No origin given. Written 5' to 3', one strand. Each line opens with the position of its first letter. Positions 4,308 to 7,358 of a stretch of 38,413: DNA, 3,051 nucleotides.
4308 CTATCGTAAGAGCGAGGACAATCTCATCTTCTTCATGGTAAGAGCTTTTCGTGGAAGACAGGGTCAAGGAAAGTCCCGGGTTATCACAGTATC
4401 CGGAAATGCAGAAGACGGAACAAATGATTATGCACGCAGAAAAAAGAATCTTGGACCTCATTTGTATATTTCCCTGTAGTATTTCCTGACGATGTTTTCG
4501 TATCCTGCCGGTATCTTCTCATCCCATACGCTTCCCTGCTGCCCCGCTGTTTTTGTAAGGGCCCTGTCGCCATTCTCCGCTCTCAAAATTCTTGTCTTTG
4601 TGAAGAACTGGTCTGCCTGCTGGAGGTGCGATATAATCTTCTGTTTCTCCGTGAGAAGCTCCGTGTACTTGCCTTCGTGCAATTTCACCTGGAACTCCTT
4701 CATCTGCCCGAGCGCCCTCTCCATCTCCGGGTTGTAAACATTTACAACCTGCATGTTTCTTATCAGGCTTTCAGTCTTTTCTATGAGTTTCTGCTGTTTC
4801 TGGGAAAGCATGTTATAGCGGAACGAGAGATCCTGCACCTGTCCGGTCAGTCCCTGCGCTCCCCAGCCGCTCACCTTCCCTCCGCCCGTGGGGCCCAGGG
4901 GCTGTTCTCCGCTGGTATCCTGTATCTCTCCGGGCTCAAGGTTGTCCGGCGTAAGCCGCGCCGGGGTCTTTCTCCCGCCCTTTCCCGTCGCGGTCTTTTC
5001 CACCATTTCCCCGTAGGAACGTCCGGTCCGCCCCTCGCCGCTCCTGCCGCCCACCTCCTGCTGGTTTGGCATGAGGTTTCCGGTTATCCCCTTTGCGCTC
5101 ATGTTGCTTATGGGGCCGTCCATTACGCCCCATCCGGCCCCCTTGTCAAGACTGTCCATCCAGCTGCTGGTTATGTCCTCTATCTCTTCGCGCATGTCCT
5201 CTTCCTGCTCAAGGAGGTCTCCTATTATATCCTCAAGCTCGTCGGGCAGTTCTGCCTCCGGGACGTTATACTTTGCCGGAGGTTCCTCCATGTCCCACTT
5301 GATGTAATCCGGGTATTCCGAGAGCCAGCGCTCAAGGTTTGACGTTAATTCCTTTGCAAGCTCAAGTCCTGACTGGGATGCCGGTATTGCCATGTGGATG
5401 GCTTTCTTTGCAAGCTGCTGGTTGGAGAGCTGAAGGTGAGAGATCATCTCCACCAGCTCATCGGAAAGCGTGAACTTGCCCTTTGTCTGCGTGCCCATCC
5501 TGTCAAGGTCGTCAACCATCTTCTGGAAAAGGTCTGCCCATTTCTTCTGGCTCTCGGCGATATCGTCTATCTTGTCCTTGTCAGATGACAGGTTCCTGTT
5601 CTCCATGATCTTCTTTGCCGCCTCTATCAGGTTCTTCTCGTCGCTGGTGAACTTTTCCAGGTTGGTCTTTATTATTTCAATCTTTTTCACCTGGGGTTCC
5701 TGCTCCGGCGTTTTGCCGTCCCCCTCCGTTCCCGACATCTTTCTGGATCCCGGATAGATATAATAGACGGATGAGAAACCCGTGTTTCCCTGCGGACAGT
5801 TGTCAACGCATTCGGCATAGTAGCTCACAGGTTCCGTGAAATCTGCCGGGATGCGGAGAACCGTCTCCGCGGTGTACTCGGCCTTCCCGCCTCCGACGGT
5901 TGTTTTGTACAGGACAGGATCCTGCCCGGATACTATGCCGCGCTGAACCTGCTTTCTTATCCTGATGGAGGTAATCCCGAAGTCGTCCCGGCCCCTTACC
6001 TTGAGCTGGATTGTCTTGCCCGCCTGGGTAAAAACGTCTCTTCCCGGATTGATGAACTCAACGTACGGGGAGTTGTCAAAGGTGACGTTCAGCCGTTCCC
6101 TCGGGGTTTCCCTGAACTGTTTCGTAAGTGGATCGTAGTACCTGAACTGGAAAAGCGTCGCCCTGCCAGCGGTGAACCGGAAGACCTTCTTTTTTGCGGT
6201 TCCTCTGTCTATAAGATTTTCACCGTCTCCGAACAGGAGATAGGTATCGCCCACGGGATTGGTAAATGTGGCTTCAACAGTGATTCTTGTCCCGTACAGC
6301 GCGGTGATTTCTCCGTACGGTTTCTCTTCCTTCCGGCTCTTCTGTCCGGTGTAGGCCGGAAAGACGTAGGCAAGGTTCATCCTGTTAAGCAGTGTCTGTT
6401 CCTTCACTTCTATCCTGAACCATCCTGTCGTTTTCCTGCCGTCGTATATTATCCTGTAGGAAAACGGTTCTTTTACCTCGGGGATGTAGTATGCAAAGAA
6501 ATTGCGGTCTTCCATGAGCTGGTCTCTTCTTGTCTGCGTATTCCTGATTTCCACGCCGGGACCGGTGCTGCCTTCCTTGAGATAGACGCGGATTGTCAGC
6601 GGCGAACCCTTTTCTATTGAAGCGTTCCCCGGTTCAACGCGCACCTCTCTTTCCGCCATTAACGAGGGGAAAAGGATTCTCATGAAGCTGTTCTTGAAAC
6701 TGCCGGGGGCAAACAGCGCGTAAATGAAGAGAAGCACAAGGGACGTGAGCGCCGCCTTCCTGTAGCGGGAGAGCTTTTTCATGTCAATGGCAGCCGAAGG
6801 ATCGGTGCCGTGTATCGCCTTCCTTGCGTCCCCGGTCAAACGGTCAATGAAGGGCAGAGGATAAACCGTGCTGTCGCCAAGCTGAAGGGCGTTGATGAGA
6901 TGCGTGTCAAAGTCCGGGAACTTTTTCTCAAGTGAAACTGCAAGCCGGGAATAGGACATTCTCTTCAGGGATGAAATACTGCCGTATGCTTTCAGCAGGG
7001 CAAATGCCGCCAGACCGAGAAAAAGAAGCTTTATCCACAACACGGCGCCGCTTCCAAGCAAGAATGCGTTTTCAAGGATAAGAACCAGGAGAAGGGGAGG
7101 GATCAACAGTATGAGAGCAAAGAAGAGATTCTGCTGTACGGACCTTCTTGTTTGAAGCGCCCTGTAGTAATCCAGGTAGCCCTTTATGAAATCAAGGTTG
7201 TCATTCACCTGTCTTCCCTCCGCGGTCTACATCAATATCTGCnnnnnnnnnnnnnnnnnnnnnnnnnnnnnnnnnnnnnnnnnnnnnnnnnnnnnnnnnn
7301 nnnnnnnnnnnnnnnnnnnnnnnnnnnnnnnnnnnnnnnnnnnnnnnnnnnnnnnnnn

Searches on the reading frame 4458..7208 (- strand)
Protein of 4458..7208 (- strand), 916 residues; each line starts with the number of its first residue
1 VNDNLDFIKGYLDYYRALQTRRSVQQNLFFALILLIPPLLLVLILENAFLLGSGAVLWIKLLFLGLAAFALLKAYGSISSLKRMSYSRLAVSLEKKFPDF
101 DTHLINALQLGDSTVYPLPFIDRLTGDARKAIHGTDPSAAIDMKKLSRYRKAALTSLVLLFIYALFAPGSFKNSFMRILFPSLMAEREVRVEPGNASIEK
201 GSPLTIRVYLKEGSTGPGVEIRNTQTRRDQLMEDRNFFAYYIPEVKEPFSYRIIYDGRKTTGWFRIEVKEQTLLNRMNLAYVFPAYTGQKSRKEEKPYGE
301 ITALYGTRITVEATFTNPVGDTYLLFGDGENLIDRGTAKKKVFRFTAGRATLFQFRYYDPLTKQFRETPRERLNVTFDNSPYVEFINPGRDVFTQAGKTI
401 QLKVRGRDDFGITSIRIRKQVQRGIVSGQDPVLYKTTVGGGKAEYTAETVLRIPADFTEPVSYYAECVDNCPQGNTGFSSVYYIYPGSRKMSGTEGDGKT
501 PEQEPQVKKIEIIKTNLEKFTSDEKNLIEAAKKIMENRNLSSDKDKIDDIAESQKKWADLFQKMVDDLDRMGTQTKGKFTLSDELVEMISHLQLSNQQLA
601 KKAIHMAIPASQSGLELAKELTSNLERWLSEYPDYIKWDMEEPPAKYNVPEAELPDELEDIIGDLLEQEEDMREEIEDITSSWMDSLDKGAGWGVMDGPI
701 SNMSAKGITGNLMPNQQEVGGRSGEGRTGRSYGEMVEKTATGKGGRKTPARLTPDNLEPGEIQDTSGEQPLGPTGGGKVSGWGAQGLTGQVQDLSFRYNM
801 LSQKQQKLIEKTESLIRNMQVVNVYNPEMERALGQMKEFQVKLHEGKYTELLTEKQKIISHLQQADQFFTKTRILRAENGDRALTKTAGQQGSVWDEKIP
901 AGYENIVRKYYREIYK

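Call 43: search_protein_families(library=pfam, proteins=[window:4458-7208:-], max_evalue=0.001)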
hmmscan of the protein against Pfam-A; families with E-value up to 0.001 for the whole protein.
window:4458-7208:- (916 aa): 1 family
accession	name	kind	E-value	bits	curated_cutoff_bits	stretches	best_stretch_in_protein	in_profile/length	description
PF02734.22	Dak2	-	0.00054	20.3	27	0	547-627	64-146/174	DAK2 domain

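Call 75: find_encoding_contigs(protein=window:4458-7208:-, flank=8000, max_places=8)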
Protein window:4458-7208:- (916 aa): no gene with exactly this product is on record in the collection.
